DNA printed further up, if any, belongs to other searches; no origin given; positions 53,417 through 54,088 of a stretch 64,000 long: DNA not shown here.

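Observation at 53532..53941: SOS-controlled stand-alone OB-fold resembling the DnaE2 C-terminus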

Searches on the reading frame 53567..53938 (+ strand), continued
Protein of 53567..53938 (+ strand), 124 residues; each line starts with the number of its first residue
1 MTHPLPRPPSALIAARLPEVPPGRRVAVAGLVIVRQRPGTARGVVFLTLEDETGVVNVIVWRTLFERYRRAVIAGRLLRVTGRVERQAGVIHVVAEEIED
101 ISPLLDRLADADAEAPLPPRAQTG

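Call 24: find_homologous_proteins(query=L077:6926-9898:+, max_evalue=1e-30)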
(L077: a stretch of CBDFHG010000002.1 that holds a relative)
Query L077:6926-9898:+ (991 aa): 8000 proteins with E <= 1e-30 among 8000 candidates; the best 120 are listed.
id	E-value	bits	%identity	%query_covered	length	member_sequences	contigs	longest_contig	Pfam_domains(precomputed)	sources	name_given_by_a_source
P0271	0.0e+0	2241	100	100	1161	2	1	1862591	PF02811.27,PF14579.13,PF01336.32,PF17657.7,PF07733.19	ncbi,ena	-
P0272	0.0e+0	1835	84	100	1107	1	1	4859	PF02811.27,PF14579.13,PF01336.32,PF17657.7,PF07733.19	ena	-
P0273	0.0e+0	1819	83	100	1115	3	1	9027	PF02811.27,PF14579.13,PF01336.32,PF17657.7,PF07733.19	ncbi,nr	ncbi:MAG: error-prone DNA polymerase [Proteobacteria bacterium]|nr:error-prone DNA polymerase [Pseud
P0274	0.0e+0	1781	82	100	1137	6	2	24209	PF02811.27,PF14579.13,PF01336.32,PF17657.7,PF07733.19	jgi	-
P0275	0.0e+0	1773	84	98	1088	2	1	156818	PF02811.27,PF14579.13,PF01336.32,PF17657.7,PF07733.19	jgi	jgi:error-prone DNA polymerase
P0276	0.0e+0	1768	80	100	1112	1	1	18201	PF02811.27,PF14579.13,PF01336.32,PF17657.7,PF07733.19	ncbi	ncbi:MAG: error-prone DNA polymerase [Alphaproteobacteria bacterium]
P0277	0.0e+0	1766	81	100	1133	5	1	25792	PF02811.27,PF14579.13,PF01336.32,PF17657.7,PF07733.19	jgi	jgi:error-prone DNA polymerase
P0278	0.0e+0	1762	80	100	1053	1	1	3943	PF02811.27,PF14579.13,PF01336.32,PF17657.7,PF07733.19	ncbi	ncbi:MAG: error-prone DNA polymerase, partial [Paracoccaceae bacterium]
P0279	0.0e+0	1760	82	100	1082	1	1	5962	PF02811.27,PF14579.13,PF01336.32,PF17657.7,PF07733.19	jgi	jgi:error-prone DNA polymerase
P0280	0.0e+0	1745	81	100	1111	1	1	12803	PF02811.27,PF14579.13,PF01336.32,PF17657.7,PF07733.19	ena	-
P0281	0.0e+0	1681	78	100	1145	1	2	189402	PF02811.27,PF14579.13,PF01336.32,PF17657.7,PF07733.19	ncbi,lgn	-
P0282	0.0e+0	1669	78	100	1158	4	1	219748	PF02811.27,PF14579.13,PF01336.32,PF17657.7,PF07733.19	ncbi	-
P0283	0.0e+0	1632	77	96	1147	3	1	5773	PF14579.13,PF01336.32,PF17657.7,PF07733.19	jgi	-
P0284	0.0e+0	1630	76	100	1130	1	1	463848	PF02811.27,PF14579.13,PF01336.32,PF17657.7,PF07733.19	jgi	jgi:error-prone DNA polymerase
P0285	0.0e+0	1624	77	99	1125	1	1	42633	PF02811.27,PF14579.13,PF01336.32,PF17657.7,PF07733.19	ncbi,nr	ncbi:MAG TPA: error-prone DNA polymerase [Thermohalobaculum sp.]|nr:error-prone DNA polymerase [Ther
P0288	0.0e+0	1535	71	100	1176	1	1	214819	PF02811.27,PF14579.13,PF01336.32,PF17657.7,PF07733.19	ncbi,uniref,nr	ncbi:error-prone DNA polymerase [Limibaculum sp. FT325]|uniref:error-prone DNA polymerase n=1 Tax=Th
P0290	0.0e+0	1526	71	100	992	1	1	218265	PF02811.27,PF14579.13,PF17657.7,PF07733.19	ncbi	ncbi:MAG: error-prone DNA polymerase [Pseudomonadota bacterium]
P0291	0.0e+0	1522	70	100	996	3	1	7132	PF02811.27,PF14579.13,PF17657.7,PF07733.19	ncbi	ncbi:MAG: error-prone DNA polymerase [Pseudomonadota bacterium]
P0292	0.0e+0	1513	71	100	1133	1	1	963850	PF02811.27,PF14579.13,PF01336.32,PF17657.7,PF07733.19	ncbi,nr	ncbi:error-prone DNA polymerase [Rhodobacteraceae bacterium NNCM2]|nr:error-prone DNA polymerase [Co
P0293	0.0e+0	1508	70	100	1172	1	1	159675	PF02811.27,PF14579.13,PF01336.32,PF17657.7,PF07733.19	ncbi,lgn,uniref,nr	ncbi:error-prone DNA polymerase [Limibaculum sp. M0105]|uniref:Error-prone DNA polymerase n=1 Tax=Th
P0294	0.0e+0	1508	71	100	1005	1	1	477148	PF02811.27,PF14579.13,PF17657.7,PF07733.19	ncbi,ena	-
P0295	0.0e+0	1508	71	100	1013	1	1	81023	PF02811.27,PF14579.13,PF17657.7,PF07733.19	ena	-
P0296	0.0e+0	1507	71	100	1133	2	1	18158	PF02811.27,PF14579.13,PF01336.32,PF17657.7,PF07733.19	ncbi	ncbi:MAG: error-prone DNA polymerase [Pseudomonadota bacterium]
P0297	0.0e+0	1501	68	99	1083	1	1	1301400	PF02811.27,PF14579.13,PF17657.7,PF07733.19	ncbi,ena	-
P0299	0.0e+0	1486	70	100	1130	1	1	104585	PF02811.27,PF14579.13,PF01336.32,PF17657.7,PF07733.19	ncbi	ncbi:MAG: error-prone DNA polymerase [Pseudomonadota bacterium]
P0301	0.0e+0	1481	70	100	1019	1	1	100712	PF02811.27,PF14579.13,PF17657.7,PF07733.19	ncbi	ncbi:MAG: error-prone DNA polymerase [Pseudomonadota bacterium]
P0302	0.0e+0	1474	70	100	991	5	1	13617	PF02811.27,PF14579.13,PF17657.7,PF07733.19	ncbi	ncbi:MAG: error-prone DNA polymerase [Pseudomonadota bacterium]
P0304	0.0e+0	1468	69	100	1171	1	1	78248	PF02811.27,PF14579.13,PF01336.32,PF17657.7,PF07733.19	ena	-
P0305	0.0e+0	1462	68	100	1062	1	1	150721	PF02811.27,PF14579.13,PF17657.7,PF07733.19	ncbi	ncbi:MAG: error-prone DNA polymerase [Pseudomonadota bacterium]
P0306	0.0e+0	1461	69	100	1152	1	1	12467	PF02811.27,PF14579.13,PF01336.32,PF17657.7,PF07733.19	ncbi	ncbi:MAG: error-prone DNA polymerase [Pseudomonadota bacterium]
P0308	0.0e+0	1400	65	100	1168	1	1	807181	PF14579.13,PF01336.32,PF17657.7,PF07733.19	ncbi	-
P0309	0.0e+0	1390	65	100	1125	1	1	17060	PF02811.27,PF14579.13,PF01336.32,PF17657.7,PF07733.19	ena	-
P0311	0.0e+0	1370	65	100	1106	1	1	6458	PF02811.27,PF14579.13,PF01336.32,PF17657.7,PF07733.19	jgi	jgi:error-prone DNA polymerase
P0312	0.0e+0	1370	64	100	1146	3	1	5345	PF14579.13,PF01336.32,PF17657.7,PF07733.19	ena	-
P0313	0.0e+0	1367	66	100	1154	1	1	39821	PF02811.27,PF14579.13,PF01336.32,PF17657.7,PF07733.19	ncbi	ncbi:MAG: error-prone DNA polymerase [Paracoccaceae bacterium]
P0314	0.0e+0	1367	65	100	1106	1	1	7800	PF02811.27,PF14579.13,PF01336.32,PF17657.7,PF07733.19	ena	-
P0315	0.0e+0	1363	65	100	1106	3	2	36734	PF02811.27,PF14579.13,PF01336.32,PF17657.7,PF07733.19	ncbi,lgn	ncbi:MAG: error-prone DNA polymerase [Paracoccaceae bacterium]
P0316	0.0e+0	1362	64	100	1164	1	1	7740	PF02811.27,PF14579.13,PF01336.32,PF17657.7,PF07733.19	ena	-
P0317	0.0e+0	1362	65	100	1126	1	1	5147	PF02811.27,PF14579.13,PF01336.32,PF17657.7,PF07733.19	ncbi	-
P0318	0.0e+0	1361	64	100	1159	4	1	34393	PF14579.13,PF01336.32,PF17657.7,PF07733.19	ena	-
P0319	0.0e+0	1355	64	100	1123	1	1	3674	PF02811.27,PF14579.13,PF01336.32,PF17657.7,PF07733.19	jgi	-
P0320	0.0e+0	1352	65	100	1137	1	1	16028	PF02811.27,PF14579.13,PF01336.32,PF17657.7,PF07733.19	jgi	jgi:error-prone DNA polymerase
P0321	0.0e+0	1350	65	99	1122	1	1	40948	PF02811.27,PF14579.13,PF01336.32,PF17657.7,PF07733.19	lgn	-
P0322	0.0e+0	1350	63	100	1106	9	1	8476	PF02811.27,PF14579.13,PF01336.32,PF17657.7,PF07733.19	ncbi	-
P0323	0.0e+0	1347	64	100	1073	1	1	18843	PF02811.27,PF14579.13,PF01336.32,PF17657.7,PF07733.19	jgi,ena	-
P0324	0.0e+0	1347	64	100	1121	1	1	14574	PF02811.27,PF14579.13,PF01336.32,PF17657.7,PF07733.19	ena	-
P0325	0.0e+0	1345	64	100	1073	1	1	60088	PF02811.27,PF14579.13,PF01336.32,PF17657.7,PF07733.19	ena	-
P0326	0.0e+0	1344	63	100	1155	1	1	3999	PF02811.27,PF14579.13,PF01336.32,PF17657.7,PF07733.19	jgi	-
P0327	0.0e+0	1342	64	100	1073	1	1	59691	PF02811.27,PF14579.13,PF01336.32,PF17657.7,PF07733.19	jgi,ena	-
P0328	0.0e+0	1340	65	100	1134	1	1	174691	PF02811.27,PF14579.13,PF01336.32,PF17657.7,PF07733.19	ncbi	ncbi:MAG: error-prone DNA polymerase [Paracoccaceae bacterium]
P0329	0.0e+0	1339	64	100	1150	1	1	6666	PF02811.27,PF14579.13,PF01336.32,PF17657.7,PF07733.19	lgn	-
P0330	0.0e+0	1338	63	100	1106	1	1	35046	PF02811.27,PF14579.13,PF01336.32,PF17657.7,PF07733.19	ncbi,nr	ncbi:MAG: error-prone DNA polymerase [Rhodobacteraceae bacterium]|nr:error-prone DNA polymerase [Par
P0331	0.0e+0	1337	64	100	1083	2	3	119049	PF02811.27,PF14579.13,PF01336.32,PF17657.7,PF07733.19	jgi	jgi:error-prone DNA polymerase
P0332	0.0e+0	1335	63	100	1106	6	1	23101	PF02811.27,PF14579.13,PF01336.32,PF17657.7,PF07733.19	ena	-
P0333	0.0e+0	1334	64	100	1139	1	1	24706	PF02811.27,PF14579.13,PF01336.32,PF17657.7,PF07733.19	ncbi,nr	ncbi:DNA polymerase III subunit alpha [Rhodobacteraceae bacterium 63075]|nr:DNA polymerase III subun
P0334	0.0e+0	1334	63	100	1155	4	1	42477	PF02811.27,PF14579.13,PF01336.32,PF17657.7,PF07733.19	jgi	-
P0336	0.0e+0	1332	63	100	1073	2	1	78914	PF02811.27,PF14579.13,PF01336.32,PF17657.7,PF07733.19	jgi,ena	-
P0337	0.0e+0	1332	65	100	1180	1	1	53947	PF02811.27,PF14579.13,PF01336.32,PF17657.7,PF07733.19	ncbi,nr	ncbi:MAG: error-prone DNA polymerase [Pararhodobacter sp.]|nr:error-prone DNA polymerase [Pararhodob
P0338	0.0e+0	1331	63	100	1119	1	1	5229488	PF02811.27,PF14579.13,PF01336.32,PF17657.7,PF07733.19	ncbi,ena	-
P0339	0.0e+0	1330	66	100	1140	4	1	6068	PF02811.27,PF14579.13,PF01336.32,PF17657.7,PF07733.19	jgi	-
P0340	0.0e+0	1330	65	100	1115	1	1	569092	PF02811.27,PF14579.13,PF01336.32,PF17657.7,PF07733.19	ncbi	ncbi:MAG: error-prone DNA polymerase [Paracoccaceae bacterium]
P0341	0.0e+0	1330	65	100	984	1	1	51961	PF02811.27,PF14579.13,PF17657.7,PF07733.19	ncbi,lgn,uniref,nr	ncbi:error-prone DNA polymerase [Rubrimonas cliftonensis]|uniref:Error-prone DNA polymerase n=1 Tax=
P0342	0.0e+0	1328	65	100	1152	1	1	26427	PF02811.27,PF14579.13,PF01336.32,PF17657.7,PF07733.19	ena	-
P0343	0.0e+0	1328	65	100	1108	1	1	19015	PF02811.27,PF14579.13,PF01336.32,PF17657.7,PF07733.19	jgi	jgi:error-prone DNA polymerase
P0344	0.0e+0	1327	63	99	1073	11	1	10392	PF02811.27,PF14579.13,PF01336.32,PF17657.7,PF07733.19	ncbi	-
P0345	0.0e+0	1326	71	87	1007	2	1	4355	PF14579.13,PF01336.32,PF17657.7,PF07733.19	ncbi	ncbi:MAG: error-prone DNA polymerase, partial [Pseudomonadota bacterium]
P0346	0.0e+0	1326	65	100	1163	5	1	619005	PF02811.27,PF14579.13,PF01336.32,PF17657.7,PF07733.19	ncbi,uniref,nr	ncbi:error-prone DNA polymerase [Pararhodobacter sp. CCB-MM2]|uniref:error-prone DNA polymerase n=1 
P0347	0.0e+0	1325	62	100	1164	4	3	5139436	PF02811.27,PF14579.13,PF01336.32,PF17657.7,PF07733.19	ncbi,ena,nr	nr:error-prone DNA polymerase [uncultured Cohaesibacter sp.]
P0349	0.0e+0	1324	65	100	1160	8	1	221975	PF02811.27,PF14579.13,PF01336.32,PF17657.7,PF07733.19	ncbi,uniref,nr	ncbi:error-prone DNA polymerase [Pararhodobacter marinus]|uniref:Error-prone DNA polymerase n=2 Tax=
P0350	0.0e+0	1324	63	100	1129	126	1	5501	PF02811.27,PF14579.13,PF01336.32,PF17657.7,PF07733.19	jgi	-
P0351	0.0e+0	1324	64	100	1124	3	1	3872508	PF02811.27,PF14579.13,PF01336.32,PF17657.7,PF07733.19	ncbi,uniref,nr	ncbi:error-prone DNA polymerase [Pararhodobacter sp.]|uniref:error-prone DNA polymerase n=1 Tax=Para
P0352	0.0e+0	1324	64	100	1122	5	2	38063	PF02811.27,PF14579.13,PF01336.32,PF17657.7,PF07733.19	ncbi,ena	-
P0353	0.0e+0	1323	63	100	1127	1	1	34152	PF02811.27,PF14579.13,PF01336.32,PF17657.7,PF07733.19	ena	-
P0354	0.0e+0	1323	62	100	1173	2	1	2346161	PF02811.27,PF14579.13,PF01336.32,PF17657.7,PF07733.19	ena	-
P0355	0.0e+0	1323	62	100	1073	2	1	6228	PF02811.27,PF14579.13,PF01336.32,PF17657.7,PF07733.19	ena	-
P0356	0.0e+0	1323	63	100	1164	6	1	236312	PF02811.27,PF14579.13,PF01336.32,PF17657.7,PF07733.19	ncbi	-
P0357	0.0e+0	1323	64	100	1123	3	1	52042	PF02811.27,PF14579.13,PF01336.32,PF17657.7,PF07733.19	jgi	-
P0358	0.0e+0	1322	63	100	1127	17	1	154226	PF02811.27,PF14579.13,PF01336.32,PF17657.7,PF07733.19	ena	-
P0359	0.0e+0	1322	64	100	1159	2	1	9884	PF02811.27,PF14579.13,PF01336.32,PF17657.7,PF07733.19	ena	-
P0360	0.0e+0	1322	64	100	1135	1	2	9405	PF02811.27,PF14579.13,PF01336.32,PF17657.7,PF07733.19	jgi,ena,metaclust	metaclust:\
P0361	0.0e+0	1321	64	100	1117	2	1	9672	PF02811.27,PF14579.13,PF01336.32,PF17657.7,PF07733.19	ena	-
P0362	0.0e+0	1321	64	100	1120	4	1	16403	PF02811.27,PF14579.13,PF01336.32,PF17657.7,PF07733.19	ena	-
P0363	0.0e+0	1321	64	100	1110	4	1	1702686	PF02811.27,PF14579.13,PF01336.32,PF17657.7,PF07733.19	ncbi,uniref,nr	ncbi:error-prone DNA polymerase [Maritimibacter alkaliphilus]|uniref:error-prone DNA polymerase n=1 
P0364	0.0e+0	1321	64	100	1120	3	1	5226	PF02811.27,PF14579.13,PF01336.32,PF17657.7,PF07733.19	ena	-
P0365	0.0e+0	1320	63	100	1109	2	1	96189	PF02811.27,PF14579.13,PF01336.32,PF17657.7,PF07733.19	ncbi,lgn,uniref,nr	ncbi:error-prone DNA polymerase, DnaE-like [Thalassovita litoralis]|uniref:Error-prone DNA polymeras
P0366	0.0e+0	1318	64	100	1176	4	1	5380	PF14579.13,PF01336.32,PF17657.7,PF07733.19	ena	-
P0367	0.0e+0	1318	64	100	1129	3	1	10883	PF02811.27,PF14579.13,PF01336.32,PF17657.7,PF07733.19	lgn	-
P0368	0.0e+0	1318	64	100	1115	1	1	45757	PF02811.27,PF14579.13,PF01336.32,PF17657.7,PF07733.19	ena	-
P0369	0.0e+0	1318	64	100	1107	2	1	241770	PF02811.27,PF14579.13,PF01336.32,PF17657.7,PF07733.19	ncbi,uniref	ncbi:error-prone DNA polymerase [Plastorhodobacter daqingensis]|uniref:Error-prone DNA polymerase n=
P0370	0.0e+0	1318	64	100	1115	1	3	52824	PF02811.27,PF14579.13,PF01336.32,PF17657.7,PF07733.19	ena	-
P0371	0.0e+0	1318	63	100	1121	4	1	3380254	PF02811.27,PF14579.13,PF01336.32,PF17657.7,PF07733.19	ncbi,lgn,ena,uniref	ncbi:error-prone DNA polymerase [Thalassovita sp.]|uniref:error-prone DNA polymerase n=1 Tax=Thalass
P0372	0.0e+0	1318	64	100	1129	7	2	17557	PF02811.27,PF14579.13,PF01336.32,PF17657.7,PF07733.19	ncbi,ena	-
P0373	0.0e+0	1318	64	100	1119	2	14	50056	PF02811.27,PF14579.13,PF01336.32,PF17657.7,PF07733.19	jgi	jgi:error-prone DNA polymerase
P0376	0.0e+0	1317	63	100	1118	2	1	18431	PF02811.27,PF14579.13,PF01336.32,PF17657.7,PF07733.19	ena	-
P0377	0.0e+0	1317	64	100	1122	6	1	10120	PF02811.27,PF14579.13,PF01336.32,PF17657.7,PF07733.19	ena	-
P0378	0.0e+0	1317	64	100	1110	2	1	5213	PF02811.27,PF14579.13,PF01336.32,PF17657.7,PF07733.19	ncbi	ncbi:MAG: error-prone DNA polymerase, partial [Gemmobacter sp.]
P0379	0.0e+0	1317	63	100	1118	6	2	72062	PF02811.27,PF14579.13,PF01336.32,PF17657.7,PF07733.19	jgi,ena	-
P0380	0.0e+0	1317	63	100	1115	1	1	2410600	PF02811.27,PF14579.13,PF01336.32,PF17657.7,PF07733.19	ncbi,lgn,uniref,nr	ncbi:Error-prone DNA polymerase [Defluviimonas aquaemixtae]|uniref:Error-prone DNA polymerase n=1 Ta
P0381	0.0e+0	1316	63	100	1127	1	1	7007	PF02811.27,PF14579.13,PF01336.32,PF17657.7,PF07733.19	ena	-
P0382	0.0e+0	1316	64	100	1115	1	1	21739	PF02811.27,PF14579.13,PF01336.32,PF17657.7,PF07733.19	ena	-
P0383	0.0e+0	1316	63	100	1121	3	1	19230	PF02811.27,PF14579.13,PF01336.32,PF17657.7,PF07733.19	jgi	jgi:error-prone DNA polymerase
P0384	0.0e+0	1316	63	100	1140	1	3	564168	PF02811.27,PF14579.13,PF01336.32,PF17657.7,PF07733.19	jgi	-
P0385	0.0e+0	1316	62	100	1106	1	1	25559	PF02811.27,PF14579.13,PF01336.32,PF17657.7,PF07733.19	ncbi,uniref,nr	ncbi:error-prone DNA polymerase [Parasulfitobacter algicola]|uniref:Error-prone DNA polymerase n=1 T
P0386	0.0e+0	1316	63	100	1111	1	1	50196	PF02811.27,PF14579.13,PF01336.32,PF17657.7,PF07733.19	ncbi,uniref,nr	ncbi:error-prone DNA polymerase [Ruegeria sp. 2012CJ41-6]|uniref:Error-prone DNA polymerase n=1 Tax=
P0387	0.0e+0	1315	65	100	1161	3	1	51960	PF02811.27,PF14579.13,PF01336.32,PF17657.7,PF07733.19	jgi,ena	-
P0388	0.0e+0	1315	63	100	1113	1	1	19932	PF02811.27,PF14579.13,PF01336.32,PF17657.7,PF07733.19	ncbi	-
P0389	0.0e+0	1315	64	100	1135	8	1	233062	PF02811.27,PF14579.13,PF01336.32,PF17657.7,PF07733.19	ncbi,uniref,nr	ncbi:error-prone DNA polymerase [Pararhodobacter oceanensis]|uniref:Error-prone DNA polymerase n=1 T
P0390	0.0e+0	1315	63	100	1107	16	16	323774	PF02811.27,PF14579.13,PF01336.32,PF17657.7,PF07733.19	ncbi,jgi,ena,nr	ncbi:MAG: error-prone DNA polymerase [Rhodobacteraceae bacterium CG17_big_fil_post_rev_8_21_14_2_50_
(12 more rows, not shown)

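Call 26: find_encoding_contigs(protein=P0341, flank=10000, max_places=3)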
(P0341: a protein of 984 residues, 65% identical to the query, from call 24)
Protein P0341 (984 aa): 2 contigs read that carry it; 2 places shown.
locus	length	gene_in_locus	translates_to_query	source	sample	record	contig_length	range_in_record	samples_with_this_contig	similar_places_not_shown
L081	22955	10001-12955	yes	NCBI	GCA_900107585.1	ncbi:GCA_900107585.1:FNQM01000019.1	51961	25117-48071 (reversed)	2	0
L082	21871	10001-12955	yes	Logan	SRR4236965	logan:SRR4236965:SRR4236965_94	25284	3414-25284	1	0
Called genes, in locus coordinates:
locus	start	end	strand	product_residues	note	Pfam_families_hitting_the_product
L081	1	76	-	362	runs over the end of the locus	PF03444:WHD_HrcA (faint), PF01628:HrcA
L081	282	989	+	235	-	PF01138:RNase_PH, PF03725:RNase_PH_C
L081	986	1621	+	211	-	PF01725:Ham1p_like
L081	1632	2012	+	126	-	PF01042:Ribonuc_L-PSP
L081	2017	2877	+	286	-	PF02567:PhzC-PhzF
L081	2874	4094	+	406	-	PF04055:Radical_SAM, PF06969:HemN_C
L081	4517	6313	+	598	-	PF02776:TPP_enzyme_N, PF00205:TPP_enzyme_M, PF02775:TPP_enzyme_C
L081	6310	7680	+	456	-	-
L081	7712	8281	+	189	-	PF01842:ACT, PF22629:ACT_AHAS_ss, PF13710:ACT_5, PF10369:ALS_ss_C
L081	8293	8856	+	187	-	-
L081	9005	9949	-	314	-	PF13391:HNH_2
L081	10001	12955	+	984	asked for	PF02811:PHP (weak), PF07733:DNA_pol3_alpha, PF17657:DNA_pol3_finger, PF14579:HHH_6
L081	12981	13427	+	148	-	PF20703:nSTAND1 (weak), PF13191:AAA_16 (weak)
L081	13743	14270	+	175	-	-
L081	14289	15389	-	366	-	PF01264:Chorismate_synt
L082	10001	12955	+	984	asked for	PF02811:PHP (weak), PF07733:DNA_pol3_alpha, PF17657:DNA_pol3_finger, PF14579:HHH_6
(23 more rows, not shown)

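Call 27: find_encoding_contigs(protein=P0290, flank=10000, max_places=3)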
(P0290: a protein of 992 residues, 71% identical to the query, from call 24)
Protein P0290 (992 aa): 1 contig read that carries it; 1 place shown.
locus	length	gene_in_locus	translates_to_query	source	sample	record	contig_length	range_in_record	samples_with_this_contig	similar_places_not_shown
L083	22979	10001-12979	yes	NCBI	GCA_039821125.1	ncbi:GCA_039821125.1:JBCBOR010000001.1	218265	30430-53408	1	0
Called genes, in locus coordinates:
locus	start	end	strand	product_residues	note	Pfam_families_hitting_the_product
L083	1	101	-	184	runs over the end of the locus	PF10973:DUF2799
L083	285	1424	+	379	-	PF01435:Peptidase_M48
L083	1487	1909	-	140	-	PF01475:FUR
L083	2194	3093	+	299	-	PF01297:ZnuA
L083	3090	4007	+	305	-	PF02463:SMC_N (faint), PF00005:ABC_tran, PF13304:AAA_21 (weak)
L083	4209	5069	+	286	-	PF00950:ABC-3, PF01032:FecCD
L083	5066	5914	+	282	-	PF00950:ABC-3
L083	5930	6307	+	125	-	PF03061:4HBT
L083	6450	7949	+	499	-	PF00817:IMS, PF11799:IMS_C (weak)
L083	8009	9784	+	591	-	PF13599:Pentapeptide_4 (faint), PF00805:Pentapeptide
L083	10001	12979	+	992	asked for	PF02811:PHP, PF07733:DNA_pol3_alpha, PF17657:DNA_pol3_finger, PF14579:HHH_6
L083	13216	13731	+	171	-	PF00174:Oxidored_molyb (weak)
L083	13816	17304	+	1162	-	PF08379:Bact_transglu_N, PF01841:Transglut_core, PF09899:DUF2126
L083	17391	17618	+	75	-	-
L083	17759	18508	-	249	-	PF13489:Methyltransf_23, PF02353:CMAS, PF13847:Methyltransf_31, PF08241:Methyltransf_11, PF08242:Methyltransf_12, PF13649:Methyltransf_25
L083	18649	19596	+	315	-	PF00561:Abhydrolase_1, PF12146:Hydrolase_4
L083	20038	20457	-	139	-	PF02033:RBFA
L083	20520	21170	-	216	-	PF00106:adh_short, PF13561:adh_short_C2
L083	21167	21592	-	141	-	-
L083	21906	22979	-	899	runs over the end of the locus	PF08364:IF2_assoc, PF04760:IF2_N, PF00025:Arf (weak), PF00009:GTP_EFTU, PF01926:MMR_HSR1, PF02421:FeoB_N (weak), PF22042:EF-G_D2, PF11987:IF-2, +1 more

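Call 28: find_encoding_contigs(protein=P0294, flank=8000, max_places=2)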
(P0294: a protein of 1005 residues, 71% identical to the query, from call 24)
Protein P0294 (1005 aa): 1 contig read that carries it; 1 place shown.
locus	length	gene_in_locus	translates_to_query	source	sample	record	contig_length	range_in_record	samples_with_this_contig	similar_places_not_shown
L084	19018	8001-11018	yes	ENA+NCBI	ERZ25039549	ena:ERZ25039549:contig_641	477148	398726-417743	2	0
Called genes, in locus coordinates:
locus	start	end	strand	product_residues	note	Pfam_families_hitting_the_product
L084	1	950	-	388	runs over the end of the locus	PF01435:Peptidase_M48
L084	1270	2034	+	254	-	PF10973:DUF2799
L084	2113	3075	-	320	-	PF01134:GIDA (faint), PF01266:DAO (faint), PF07992:Pyr_redox_2, PF12831:FAD_oxidored (faint), PF13738:Pyr_redox_3, PF00070:Pyr_redox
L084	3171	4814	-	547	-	PF02028:BCCT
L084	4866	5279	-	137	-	PF00582:Usp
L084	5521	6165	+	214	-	PF00730:HhH-GPD, PF00633:HHH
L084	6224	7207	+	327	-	PF00294:PfkB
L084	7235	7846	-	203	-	PF01810:LysE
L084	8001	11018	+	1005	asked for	PF02811:PHP, PF07733:DNA_pol3_alpha, PF17657:DNA_pol3_finger, PF14579:HHH_6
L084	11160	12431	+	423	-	PF00067:p450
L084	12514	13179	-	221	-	PF01738:DLH, PF00561:Abhydrolase_1 (faint)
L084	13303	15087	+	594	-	PF08379:Bact_transglu_N, PF01841:Transglut_core, PF09899:DUF2126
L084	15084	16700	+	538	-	PF09899:DUF2126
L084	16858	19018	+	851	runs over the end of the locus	PF04174:CP_ATPgrasp_1, PF14403:CP_ATPgrasp_2, PF04168:Alpha-E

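Call 29: find_encoding_contigs(protein=P0297, flank=8000, max_places=2)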
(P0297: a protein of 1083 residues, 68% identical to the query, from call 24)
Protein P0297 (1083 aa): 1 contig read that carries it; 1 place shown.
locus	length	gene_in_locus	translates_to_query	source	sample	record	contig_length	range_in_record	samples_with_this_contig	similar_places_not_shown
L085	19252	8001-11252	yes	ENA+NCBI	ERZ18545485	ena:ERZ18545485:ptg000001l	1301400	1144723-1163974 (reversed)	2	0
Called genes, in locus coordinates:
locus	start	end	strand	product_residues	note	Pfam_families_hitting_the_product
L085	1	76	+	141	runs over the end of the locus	PF00903:Glyoxalase, PF18029:Glyoxalase_6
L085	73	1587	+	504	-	PF00005:ABC_tran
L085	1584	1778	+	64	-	-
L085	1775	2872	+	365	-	PF02653:BPD_transp_2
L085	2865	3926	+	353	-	PF02653:BPD_transp_2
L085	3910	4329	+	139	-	PF08211:dCMP_cyt_deam_2, PF00383:dCMP_cyt_deam_1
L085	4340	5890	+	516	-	PF01266:DAO, PF13450:NAD_binding_8 (weak), PF16901:DAO_C (weak)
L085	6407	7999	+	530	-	PF00817:IMS, PF11799:IMS_C (weak)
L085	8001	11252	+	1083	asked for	PF02811:PHP (weak), PF07733:DNA_pol3_alpha, PF17657:DNA_pol3_finger, PF14579:HHH_6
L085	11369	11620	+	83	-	-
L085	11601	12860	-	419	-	-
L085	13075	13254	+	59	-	-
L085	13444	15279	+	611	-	PF18566:Ldi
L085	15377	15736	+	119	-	PF01219:DAGK_prokar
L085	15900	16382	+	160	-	-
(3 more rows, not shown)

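Call 30: find_encoding_contigs(protein=P0301, flank=8000, max_places=2)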
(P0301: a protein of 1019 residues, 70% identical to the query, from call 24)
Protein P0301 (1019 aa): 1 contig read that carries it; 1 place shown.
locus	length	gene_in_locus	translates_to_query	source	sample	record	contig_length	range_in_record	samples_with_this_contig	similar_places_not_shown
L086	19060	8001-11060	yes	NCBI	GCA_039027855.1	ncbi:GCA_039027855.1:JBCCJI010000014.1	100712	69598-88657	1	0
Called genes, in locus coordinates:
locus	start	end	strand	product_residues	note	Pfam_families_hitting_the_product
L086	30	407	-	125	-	-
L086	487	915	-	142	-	PF00472:RF-1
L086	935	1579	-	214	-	PF02592:Vut_1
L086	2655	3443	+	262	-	-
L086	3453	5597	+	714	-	PF11799:IMS_C (weak)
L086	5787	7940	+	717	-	PF13576:Pentapeptide_3 (faint), PF00805:Pentapeptide, PF13599:Pentapeptide_4 (faint), PF00805:Pentapeptide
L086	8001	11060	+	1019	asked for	PF02811:PHP (weak), PF07733:DNA_pol3_alpha, PF17657:DNA_pol3_finger, PF14579:HHH_6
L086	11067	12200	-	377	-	PF13449:Phytase-like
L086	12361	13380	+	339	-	PF00291:PALP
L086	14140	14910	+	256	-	PF23441:SDR, PF00106:adh_short, PF08659:KR, PF13561:adh_short_C2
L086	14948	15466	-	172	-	-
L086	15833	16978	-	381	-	PF01244:Peptidase_M19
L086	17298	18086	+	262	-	-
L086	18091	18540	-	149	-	PF16156:DUF4864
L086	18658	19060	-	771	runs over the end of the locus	-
